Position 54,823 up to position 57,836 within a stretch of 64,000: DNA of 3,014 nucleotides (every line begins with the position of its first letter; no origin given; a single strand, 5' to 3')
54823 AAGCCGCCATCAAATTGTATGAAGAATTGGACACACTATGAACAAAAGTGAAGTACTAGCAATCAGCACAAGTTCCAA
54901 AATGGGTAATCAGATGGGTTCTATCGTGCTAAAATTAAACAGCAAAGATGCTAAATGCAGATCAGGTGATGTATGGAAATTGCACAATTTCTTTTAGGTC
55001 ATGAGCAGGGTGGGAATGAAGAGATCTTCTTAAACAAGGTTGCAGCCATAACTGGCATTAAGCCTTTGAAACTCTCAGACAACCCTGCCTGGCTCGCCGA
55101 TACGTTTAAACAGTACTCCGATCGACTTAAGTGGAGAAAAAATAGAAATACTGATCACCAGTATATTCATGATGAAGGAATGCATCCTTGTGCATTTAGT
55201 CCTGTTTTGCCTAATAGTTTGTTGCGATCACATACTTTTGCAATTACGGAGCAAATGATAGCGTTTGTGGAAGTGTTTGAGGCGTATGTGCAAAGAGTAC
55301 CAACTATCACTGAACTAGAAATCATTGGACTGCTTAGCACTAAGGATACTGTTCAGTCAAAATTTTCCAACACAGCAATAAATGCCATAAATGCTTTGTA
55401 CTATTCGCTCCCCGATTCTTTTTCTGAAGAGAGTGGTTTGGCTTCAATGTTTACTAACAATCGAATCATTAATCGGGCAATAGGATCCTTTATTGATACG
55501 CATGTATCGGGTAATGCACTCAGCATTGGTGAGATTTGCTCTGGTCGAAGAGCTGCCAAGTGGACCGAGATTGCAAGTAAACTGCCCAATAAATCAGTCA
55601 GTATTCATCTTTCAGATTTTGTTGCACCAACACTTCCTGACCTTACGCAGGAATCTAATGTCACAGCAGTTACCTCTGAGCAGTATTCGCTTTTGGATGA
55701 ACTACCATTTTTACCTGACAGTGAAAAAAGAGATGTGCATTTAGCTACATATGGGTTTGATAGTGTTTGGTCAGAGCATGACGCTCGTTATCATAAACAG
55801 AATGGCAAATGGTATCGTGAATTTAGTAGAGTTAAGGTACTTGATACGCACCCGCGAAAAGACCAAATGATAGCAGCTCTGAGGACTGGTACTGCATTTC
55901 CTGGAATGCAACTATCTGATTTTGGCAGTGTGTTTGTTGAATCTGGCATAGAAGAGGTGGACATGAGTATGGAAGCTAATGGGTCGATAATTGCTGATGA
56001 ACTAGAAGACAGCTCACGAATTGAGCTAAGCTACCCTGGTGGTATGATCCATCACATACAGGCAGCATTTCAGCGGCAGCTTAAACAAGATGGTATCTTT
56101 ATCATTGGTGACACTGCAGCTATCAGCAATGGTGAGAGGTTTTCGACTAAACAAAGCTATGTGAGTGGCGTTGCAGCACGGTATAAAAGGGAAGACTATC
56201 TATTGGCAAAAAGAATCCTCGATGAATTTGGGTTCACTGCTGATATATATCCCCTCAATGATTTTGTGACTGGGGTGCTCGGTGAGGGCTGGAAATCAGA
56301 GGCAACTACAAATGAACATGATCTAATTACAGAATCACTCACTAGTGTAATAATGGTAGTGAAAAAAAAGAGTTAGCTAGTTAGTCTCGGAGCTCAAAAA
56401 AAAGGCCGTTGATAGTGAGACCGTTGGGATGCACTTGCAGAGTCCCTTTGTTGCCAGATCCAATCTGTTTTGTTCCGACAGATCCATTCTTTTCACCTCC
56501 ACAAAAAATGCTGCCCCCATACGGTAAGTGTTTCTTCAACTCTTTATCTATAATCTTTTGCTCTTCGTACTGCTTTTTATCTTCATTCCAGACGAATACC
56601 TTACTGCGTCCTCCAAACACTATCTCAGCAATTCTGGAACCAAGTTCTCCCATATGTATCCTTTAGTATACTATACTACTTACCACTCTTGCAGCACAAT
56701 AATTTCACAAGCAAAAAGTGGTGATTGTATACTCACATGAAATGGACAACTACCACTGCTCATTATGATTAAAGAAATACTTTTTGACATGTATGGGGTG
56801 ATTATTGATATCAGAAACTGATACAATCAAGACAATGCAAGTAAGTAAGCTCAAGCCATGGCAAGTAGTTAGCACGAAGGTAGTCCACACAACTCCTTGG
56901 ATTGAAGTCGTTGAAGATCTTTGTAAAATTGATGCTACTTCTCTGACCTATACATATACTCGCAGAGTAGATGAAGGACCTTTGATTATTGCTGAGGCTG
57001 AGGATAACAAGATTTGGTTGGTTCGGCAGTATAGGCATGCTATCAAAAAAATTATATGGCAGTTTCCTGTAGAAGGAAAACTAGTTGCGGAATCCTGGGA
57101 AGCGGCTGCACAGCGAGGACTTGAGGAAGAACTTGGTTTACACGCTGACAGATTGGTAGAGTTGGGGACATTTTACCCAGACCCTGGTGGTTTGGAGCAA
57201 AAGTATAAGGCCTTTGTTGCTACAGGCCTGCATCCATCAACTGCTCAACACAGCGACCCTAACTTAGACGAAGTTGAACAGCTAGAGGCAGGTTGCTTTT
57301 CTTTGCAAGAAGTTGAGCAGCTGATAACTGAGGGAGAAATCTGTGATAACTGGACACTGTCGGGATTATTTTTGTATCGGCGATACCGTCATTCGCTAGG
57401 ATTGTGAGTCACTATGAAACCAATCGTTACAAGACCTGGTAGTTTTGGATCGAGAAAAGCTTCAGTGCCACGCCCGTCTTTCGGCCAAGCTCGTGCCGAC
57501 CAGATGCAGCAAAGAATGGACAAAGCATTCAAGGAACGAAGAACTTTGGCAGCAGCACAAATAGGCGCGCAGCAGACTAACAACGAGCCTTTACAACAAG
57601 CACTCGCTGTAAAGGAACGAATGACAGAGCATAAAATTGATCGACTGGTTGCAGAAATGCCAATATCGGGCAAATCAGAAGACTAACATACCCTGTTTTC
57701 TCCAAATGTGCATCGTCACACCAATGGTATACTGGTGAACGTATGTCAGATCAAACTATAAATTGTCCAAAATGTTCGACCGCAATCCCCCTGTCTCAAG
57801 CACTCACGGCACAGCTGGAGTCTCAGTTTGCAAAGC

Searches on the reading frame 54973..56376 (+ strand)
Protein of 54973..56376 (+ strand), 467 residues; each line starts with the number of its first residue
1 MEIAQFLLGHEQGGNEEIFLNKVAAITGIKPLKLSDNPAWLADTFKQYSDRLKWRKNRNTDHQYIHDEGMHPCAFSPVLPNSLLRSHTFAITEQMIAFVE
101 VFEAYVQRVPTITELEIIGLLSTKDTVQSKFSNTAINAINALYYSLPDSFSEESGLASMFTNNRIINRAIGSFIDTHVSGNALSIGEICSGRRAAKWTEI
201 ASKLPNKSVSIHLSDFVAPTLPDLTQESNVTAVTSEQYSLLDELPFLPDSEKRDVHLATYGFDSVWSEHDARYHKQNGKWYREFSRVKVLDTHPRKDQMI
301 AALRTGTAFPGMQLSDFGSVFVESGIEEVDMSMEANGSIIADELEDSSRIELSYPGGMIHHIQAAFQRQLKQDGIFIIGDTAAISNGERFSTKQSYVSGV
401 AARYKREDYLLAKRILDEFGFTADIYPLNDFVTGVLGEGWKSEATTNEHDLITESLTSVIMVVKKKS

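Call 4: search_protein_families(library=pfam, proteins=[window:54973-56376:+], max_evalue=0.01)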
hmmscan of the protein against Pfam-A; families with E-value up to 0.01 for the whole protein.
window:54973-56376:+ (467 aa): 0 families

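Call 5: search_protein_families(library=padloc, proteins=[window:54973-56376:+], max_evalue=0.01)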
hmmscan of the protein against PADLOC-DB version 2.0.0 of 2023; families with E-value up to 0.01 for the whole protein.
window:54973-56376:+ (467 aa): 0 families

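Call 6: search_protein_families(library=ncbifam, proteins=[window:54973-56376:+], max_evalue=0.01)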
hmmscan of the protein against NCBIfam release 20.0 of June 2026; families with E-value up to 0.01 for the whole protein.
window:54973-56376:+ (467 aa): 0 families

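Call 47: search_protein_families(library=pfam, proteins=[L001:9038-9922:-, L004:7108-8214:+], max_evalue=0.01)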
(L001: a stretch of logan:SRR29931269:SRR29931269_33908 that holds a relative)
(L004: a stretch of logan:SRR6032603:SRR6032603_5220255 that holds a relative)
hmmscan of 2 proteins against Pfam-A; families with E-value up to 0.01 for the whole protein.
L001:9038-9922:- (294 aa): 5 families
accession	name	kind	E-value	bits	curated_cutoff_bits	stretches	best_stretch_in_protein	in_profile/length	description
PF00398.26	RrnaAD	-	1.1e-32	113.7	24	1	3-228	5-235/263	Ribosomal RNA adenine dimethylase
PF01135.25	PCMT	-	6.4e-08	33.1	20.3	1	9-84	54-131/210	Protein-L-isoaspartate(D-aspartate) O-methyltransferase (PCMT)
PF13649.12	Methyltransf_25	-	7.9e-05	23.7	27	1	32-109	1-78/97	Methyltransferase domain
PF13847.12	Methyltransf_31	-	0.00052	20.2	27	1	27-93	2-65/145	Methyltransferase domain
PF01728.25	FtsJ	-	0.00058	20.3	24.1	1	20-112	12-100/181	FtsJ-like methyltransferase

L004:7108-8214:+ (368 aa): 3 families
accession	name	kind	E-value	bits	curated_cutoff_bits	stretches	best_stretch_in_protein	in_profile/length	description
PF13408.12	Zn_ribbon_recom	-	3.5e-07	30.9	25.3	1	112-169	4-57/58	Recombinase zinc beta ribbon domain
PF22191.2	IBR_1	-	0.0024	18.1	27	0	82-107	5-31/47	IBR domain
PF12773.13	DZR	-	0.0093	16.5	27.3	0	81-120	13-45/45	Double zinc ribbon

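Call 48: search_protein_families(library=phrogs, proteins=[window:54973-56376:+, L001:8292-8558:+, L001:8656-9045:+], max_evalue=0.01)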
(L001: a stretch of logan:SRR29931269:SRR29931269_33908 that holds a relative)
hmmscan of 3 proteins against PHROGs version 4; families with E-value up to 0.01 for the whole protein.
window:54973-56376:+ (467 aa): 0 families

L001:8292-8558:+ (88 aa): 0 families

L001:8656-9045:+ (129 aa): 1 family
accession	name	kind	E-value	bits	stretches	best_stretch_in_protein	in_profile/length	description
phrog_2538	-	head and packaging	0.0024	19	1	16-73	55-116/129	terminase small subunit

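Call 53: search_solved_structures(query=window:54973-56376:+, max_evalue=1)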
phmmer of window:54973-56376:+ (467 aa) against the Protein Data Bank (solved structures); distinct sequences matched with E-value up to 1: 1.
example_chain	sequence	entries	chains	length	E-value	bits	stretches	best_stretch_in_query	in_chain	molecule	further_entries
3e05_A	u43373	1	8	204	0.39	12.7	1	340-381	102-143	Precorrin-6Y C5,15-methyltransferase (Decarboxylating)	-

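Call 65: predict_structure(protein=window:54973-56376:+)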
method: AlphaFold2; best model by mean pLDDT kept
length: 467 residues; sequences in the alignment: 1
mean_pLDDT: 35.1   pTM: 0.23
mean pLDDT of the five models: 35.1, 31.3, 30.9, 30.8, 28.9
residues with pLDDT >= 90: 0; 70-90: 0; 50-70: 43; < 50: 424
segments of 3 or more residues with pLDDT < 50: 1-276, 283-292, 299-326, 329-406, 429-459
pLDDT, mean of each block of 10 residues (from residue 1): 33 40 36 34 37 32 28 23 26 35 36 33 31 33 31 32 32 32 28 33 29 27 24 24 29 27 33 48 47 50 41 40 47 28 27 31 37 38 28 30 46 55 54 38 37 41 54
secondary structure, 60 per line:
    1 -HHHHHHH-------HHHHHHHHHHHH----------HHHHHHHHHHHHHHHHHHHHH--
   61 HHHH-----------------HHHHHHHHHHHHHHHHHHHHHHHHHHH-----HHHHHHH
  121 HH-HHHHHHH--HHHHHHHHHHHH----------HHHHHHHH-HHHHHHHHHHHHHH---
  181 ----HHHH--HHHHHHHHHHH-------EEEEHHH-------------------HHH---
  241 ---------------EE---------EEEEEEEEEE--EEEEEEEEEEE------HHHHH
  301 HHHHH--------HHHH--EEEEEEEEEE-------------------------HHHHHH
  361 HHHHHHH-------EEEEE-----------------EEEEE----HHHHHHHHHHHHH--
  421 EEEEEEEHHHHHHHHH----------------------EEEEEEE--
elements in order: H2-8 H16-27 H38-58 H61-64 H82-108 H114-122 H124-130 H133-144 H155-162 H164-177 H185-188 H191-201 E209-212 E267-276 E279-289 H296-305 H314-317 E320-329 H355-367 E375-379 E397-401 H406-418 E421-427 H428-436 E459-465

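Call 72: search_dna_similar(query=window:54973-56376:+, collection=phages, mode=protein, max_evalue=0.01, max_rows=5)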
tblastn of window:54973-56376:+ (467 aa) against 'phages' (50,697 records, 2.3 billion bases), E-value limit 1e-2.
No match.

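Call 75: find_related_loci(query=window:54973-56376:+, collection=viral_contigs, flank=5000)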
Query window:54973-56376:+ (467 aa) in viral_contigs; peptide patterns used: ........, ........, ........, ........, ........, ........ (x = any residue, [..] = any of these).
20 stretches matched a pattern, but none encodes a relative of the query by tblastn (E <= 1e-3).

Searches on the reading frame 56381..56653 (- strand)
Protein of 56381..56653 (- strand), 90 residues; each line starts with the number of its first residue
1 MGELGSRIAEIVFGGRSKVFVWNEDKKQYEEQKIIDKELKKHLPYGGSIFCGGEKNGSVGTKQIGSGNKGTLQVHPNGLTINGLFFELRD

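Call 4: search_protein_families(library=pfam, proteins=[window:56381-56653:-], max_evalue=0.01)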
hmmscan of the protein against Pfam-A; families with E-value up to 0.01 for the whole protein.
window:56381-56653:- (90 aa): 0 families

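Call 5: search_protein_families(library=padloc, proteins=[window:56381-56653:-], max_evalue=0.01)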
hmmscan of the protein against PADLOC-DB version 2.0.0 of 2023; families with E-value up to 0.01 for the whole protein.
window:56381-56653:- (90 aa): 0 families

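Call 6: search_protein_families(library=ncbifam, proteins=[window:56381-56653:-], max_evalue=0.01)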
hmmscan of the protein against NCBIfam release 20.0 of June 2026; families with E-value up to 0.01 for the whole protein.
window:56381-56653:- (90 aa): 0 families

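Call 47: search_protein_families(library=pfam, proteins=[L001:9038-9922:-, L004:7108-8214:+], max_evalue=0.01)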
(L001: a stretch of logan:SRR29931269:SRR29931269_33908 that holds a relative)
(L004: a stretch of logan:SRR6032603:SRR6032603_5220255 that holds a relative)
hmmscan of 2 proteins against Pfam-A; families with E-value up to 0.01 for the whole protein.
L001:9038-9922:- (294 aa): 5 families
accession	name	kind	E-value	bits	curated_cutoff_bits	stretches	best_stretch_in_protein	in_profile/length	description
PF00398.26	RrnaAD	-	1.1e-32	113.7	24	1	3-228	5-235/263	Ribosomal RNA adenine dimethylase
PF01135.25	PCMT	-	6.4e-08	33.1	20.3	1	9-84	54-131/210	Protein-L-isoaspartate(D-aspartate) O-methyltransferase (PCMT)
PF13649.12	Methyltransf_25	-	7.9e-05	23.7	27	1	32-109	1-78/97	Methyltransferase domain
PF13847.12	Methyltransf_31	-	0.00052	20.2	27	1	27-93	2-65/145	Methyltransferase domain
PF01728.25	FtsJ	-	0.00058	20.3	24.1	1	20-112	12-100/181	FtsJ-like methyltransferase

L004:7108-8214:+ (368 aa): 3 families
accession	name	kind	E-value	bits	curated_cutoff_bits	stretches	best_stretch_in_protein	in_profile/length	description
PF13408.12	Zn_ribbon_recom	-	3.5e-07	30.9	25.3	1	112-169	4-57/58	Recombinase zinc beta ribbon domain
PF22191.2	IBR_1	-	0.0024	18.1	27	0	82-107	5-31/47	IBR domain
PF12773.13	DZR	-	0.0093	16.5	27.3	0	81-120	13-45/45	Double zinc ribbon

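Call 48: search_protein_families(library=phrogs, proteins=[window:56381-56653:-, L001:8292-8558:+, L001:8656-9045:+], max_evalue=0.01)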
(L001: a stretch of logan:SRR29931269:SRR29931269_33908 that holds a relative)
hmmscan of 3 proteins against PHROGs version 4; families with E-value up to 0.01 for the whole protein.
window:56381-56653:- (90 aa): 0 families

L001:8292-8558:+ (88 aa): 0 families

L001:8656-9045:+ (129 aa): 1 family
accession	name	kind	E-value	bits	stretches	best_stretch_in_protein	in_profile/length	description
phrog_2538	-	head and packaging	0.0024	19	1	16-73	55-116/129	terminase small subunit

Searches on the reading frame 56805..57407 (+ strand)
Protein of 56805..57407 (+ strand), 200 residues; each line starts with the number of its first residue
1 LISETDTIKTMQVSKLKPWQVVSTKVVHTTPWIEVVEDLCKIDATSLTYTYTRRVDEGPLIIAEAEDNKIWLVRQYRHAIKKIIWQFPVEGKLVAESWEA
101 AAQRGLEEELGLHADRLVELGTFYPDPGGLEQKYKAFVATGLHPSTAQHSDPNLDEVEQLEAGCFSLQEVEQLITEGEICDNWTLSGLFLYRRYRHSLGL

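Call 4: search_protein_families(library=pfam, proteins=[window:56805-57407:+], max_evalue=0.01)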
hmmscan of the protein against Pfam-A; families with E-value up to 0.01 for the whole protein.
window:56805-57407:+ (200 aa): 1 family
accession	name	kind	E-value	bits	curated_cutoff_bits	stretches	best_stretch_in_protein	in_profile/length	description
PF00293.34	NUDIX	-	7.7e-10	39.3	21.1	1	61-172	8-119/134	NUDIX domain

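Call 5: search_protein_families(library=padloc, proteins=[window:56805-57407:+], max_evalue=0.01)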
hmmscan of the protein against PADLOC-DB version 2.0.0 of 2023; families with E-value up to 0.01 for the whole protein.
window:56805-57407:+ (200 aa): 1 family
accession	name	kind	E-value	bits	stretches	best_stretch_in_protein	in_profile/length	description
PDLC04899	PDC-S07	-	0.0022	15.7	1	66-116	16-66/135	-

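Call 6: search_protein_families(library=ncbifam, proteins=[window:56805-57407:+], max_evalue=0.01)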
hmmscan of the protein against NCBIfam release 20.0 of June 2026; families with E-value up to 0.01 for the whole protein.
window:56805-57407:+ (200 aa): 9 families
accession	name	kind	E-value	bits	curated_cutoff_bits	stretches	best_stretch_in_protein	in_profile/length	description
NF008736.0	PRK11762.1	equivalog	1.1e-14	54.4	169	1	57-194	48-180/186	ADP compounds hydrolase NudE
TIGR00052.1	TIGR00052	subfamily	5.2e-05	22.9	79.55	1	60-190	49-185/188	nudix-type nucleoside diphosphatase, YffH/AdpP family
NF001937.0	PRK00714.1-4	equivalog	0.00032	20.4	139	1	60-117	13-65/161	RNA pyrophosphohydrolase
NF001938.0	PRK00714.1-5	equivalog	0.00075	18.9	116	1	65-117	22-79/172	RNA pyrophosphohydrolase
NF006530.0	PRK08999.1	equivalog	0.0013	17.9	245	1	65-118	15-68/315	Nudix family hydrolase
NF001935.0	PRK00714.1-2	equivalog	0.0024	17.4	259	1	78-116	26-64/183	RNA pyrophosphohydrolase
NF007834.0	PRK10546.1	equivalog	0.0061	16.4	156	1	66-115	13-62/135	pyrimidine (deoxy)nucleoside triphosphate diphosphatase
NF008003.0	PRK10729.1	equivalog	0.0063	15.8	248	1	95-181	102-187/210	ADP-ribose diphosphatase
NF001934.0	PRK00714.1-1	equivalog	0.009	15.4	241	0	60-115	13-63/176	RNA pyrophosphohydrolase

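Call 47: search_protein_families(library=pfam, proteins=[L001:9038-9922:-, L004:7108-8214:+], max_evalue=0.01)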
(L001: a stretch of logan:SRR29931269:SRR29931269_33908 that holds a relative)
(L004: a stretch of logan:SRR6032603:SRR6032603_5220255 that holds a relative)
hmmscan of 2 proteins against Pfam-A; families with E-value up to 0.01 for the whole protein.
L001:9038-9922:- (294 aa): 5 families
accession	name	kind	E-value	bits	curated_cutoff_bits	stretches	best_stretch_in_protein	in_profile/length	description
PF00398.26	RrnaAD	-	1.1e-32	113.7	24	1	3-228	5-235/263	Ribosomal RNA adenine dimethylase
PF01135.25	PCMT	-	6.4e-08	33.1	20.3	1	9-84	54-131/210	Protein-L-isoaspartate(D-aspartate) O-methyltransferase (PCMT)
PF13649.12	Methyltransf_25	-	7.9e-05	23.7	27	1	32-109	1-78/97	Methyltransferase domain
PF13847.12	Methyltransf_31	-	0.00052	20.2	27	1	27-93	2-65/145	Methyltransferase domain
PF01728.25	FtsJ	-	0.00058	20.3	24.1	1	20-112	12-100/181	FtsJ-like methyltransferase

L004:7108-8214:+ (368 aa): 3 families
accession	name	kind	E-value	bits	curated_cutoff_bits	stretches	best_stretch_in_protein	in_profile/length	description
PF13408.12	Zn_ribbon_recom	-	3.5e-07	30.9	25.3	1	112-169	4-57/58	Recombinase zinc beta ribbon domain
PF22191.2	IBR_1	-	0.0024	18.1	27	0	82-107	5-31/47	IBR domain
PF12773.13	DZR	-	0.0093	16.5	27.3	0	81-120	13-45/45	Double zinc ribbon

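Call 48: search_protein_families(library=phrogs, proteins=[window:56805-57407:+, L001:8292-8558:+, L001:8656-9045:+], max_evalue=0.01)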
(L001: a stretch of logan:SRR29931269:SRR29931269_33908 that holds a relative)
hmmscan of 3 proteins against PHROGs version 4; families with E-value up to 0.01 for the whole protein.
window:56805-57407:+ (200 aa): 1 family
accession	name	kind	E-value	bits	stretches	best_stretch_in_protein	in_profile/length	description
phrog_1198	-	other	0.0096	16.7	0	37-142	20-126/253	MutT/NUDIX hydrolase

L001:8292-8558:+ (88 aa): 0 families

L001:8656-9045:+ (129 aa): 1 family
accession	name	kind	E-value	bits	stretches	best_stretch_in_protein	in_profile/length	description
phrog_2538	-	head and packaging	0.0024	19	1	16-73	55-116/129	terminase small subunit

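Call 100: search_solved_structures(query=window:56805-57407:+, max_evalue=0.01)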
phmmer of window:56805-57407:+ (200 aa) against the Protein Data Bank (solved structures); distinct sequences matched with E-value up to 0.01: 13.
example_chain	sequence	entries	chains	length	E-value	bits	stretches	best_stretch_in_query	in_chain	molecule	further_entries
2yvm_A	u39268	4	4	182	7.2e-16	61.7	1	17-199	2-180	MutT/nudix family protein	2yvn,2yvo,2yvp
8zr8_A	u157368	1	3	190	1.4e-09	41.2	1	60-187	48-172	Methanol dehydrogenase activator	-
8wv3_A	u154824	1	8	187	2.3e-09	40.4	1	60-187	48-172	ADP-ribose pyrophosphatase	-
9jax_E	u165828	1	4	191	2.5e-09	40.3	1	60-187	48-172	ADP-ribose pyrophosphatase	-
5c7q_A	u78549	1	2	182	7e-09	38.9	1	22-193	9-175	NudF protein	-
1mk1_A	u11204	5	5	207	1.2e-08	38.2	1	20-189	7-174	ADPR pyrophosphatase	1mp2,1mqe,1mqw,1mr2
5c7t_A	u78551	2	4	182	1.8e-08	37.6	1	22-193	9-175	NudF protein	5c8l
5i8u_G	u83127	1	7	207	1.9e-08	37.5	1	20-189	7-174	ADP-ribose pyrophosphatase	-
2w4e_A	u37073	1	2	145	6.1e-07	32.5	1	66-183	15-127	MUTT/NUDIX FAMILY PROTEIN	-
1v8u_A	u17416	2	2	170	0.0019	21.1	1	62-167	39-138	ADP-ribose pyrophosphatase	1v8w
1v8i_A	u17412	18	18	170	0.0019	21.1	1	62-167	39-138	ADP-ribose pyrophosphatase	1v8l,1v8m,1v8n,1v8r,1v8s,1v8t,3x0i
1vhg_A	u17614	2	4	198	0.0027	20.6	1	48-195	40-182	ADP compounds hydrolase nudE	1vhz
1v8v_A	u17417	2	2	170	0.005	19.8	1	62-167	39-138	ADP-ribose pyrophosphatase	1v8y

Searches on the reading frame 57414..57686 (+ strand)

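Call 4: search_protein_families(library=pfam, proteins=[window:57414-57686:+], max_evalue=0.01)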
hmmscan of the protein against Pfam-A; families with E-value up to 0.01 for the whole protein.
window:57414-57686:+ (90 aa): 0 families

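Call 5: search_protein_families(library=padloc, proteins=[window:57414-57686:+], max_evalue=0.01)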
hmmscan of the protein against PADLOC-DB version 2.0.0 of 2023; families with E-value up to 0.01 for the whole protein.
window:57414-57686:+ (90 aa): 1 family
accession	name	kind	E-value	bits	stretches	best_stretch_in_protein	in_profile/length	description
PDLC01494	Csm4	-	0.0075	13.8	1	16-72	62-115/297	"CAS-III-A,CAS-III-D; effector_G5"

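Call 6: search_protein_families(library=ncbifam, proteins=[window:57414-57686:+], max_evalue=0.01)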
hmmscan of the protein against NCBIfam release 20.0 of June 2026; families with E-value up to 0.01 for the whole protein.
window:57414-57686:+ (90 aa): 0 families

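Call 47: search_protein_families(library=pfam, proteins=[L001:9038-9922:-, L004:7108-8214:+], max_evalue=0.01)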
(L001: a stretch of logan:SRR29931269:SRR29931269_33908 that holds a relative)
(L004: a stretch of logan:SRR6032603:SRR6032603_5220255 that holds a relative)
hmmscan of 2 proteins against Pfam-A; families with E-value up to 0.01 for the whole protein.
L001:9038-9922:- (294 aa): 5 families
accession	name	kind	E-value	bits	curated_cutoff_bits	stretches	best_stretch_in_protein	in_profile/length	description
PF00398.26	RrnaAD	-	1.1e-32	113.7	24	1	3-228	5-235/263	Ribosomal RNA adenine dimethylase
PF01135.25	PCMT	-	6.4e-08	33.1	20.3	1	9-84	54-131/210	Protein-L-isoaspartate(D-aspartate) O-methyltransferase (PCMT)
PF13649.12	Methyltransf_25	-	7.9e-05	23.7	27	1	32-109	1-78/97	Methyltransferase domain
PF13847.12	Methyltransf_31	-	0.00052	20.2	27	1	27-93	2-65/145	Methyltransferase domain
PF01728.25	FtsJ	-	0.00058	20.3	24.1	1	20-112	12-100/181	FtsJ-like methyltransferase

L004:7108-8214:+ (368 aa): 3 families
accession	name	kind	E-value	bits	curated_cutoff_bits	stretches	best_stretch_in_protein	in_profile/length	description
PF13408.12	Zn_ribbon_recom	-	3.5e-07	30.9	25.3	1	112-169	4-57/58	Recombinase zinc beta ribbon domain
PF22191.2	IBR_1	-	0.0024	18.1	27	0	82-107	5-31/47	IBR domain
PF12773.13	DZR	-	0.0093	16.5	27.3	0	81-120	13-45/45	Double zinc ribbon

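Call 48: search_protein_families(library=phrogs, proteins=[window:57414-57686:+, L001:8292-8558:+, L001:8656-9045:+], max_evalue=0.01)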
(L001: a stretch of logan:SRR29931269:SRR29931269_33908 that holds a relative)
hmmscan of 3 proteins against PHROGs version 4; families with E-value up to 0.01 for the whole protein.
window:57414-57686:+ (90 aa): 0 families

L001:8292-8558:+ (88 aa): 0 families

L001:8656-9045:+ (129 aa): 1 family
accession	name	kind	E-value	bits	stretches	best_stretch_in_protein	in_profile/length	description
phrog_2538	-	head and packaging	0.0024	19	1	16-73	55-116/129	terminase small subunit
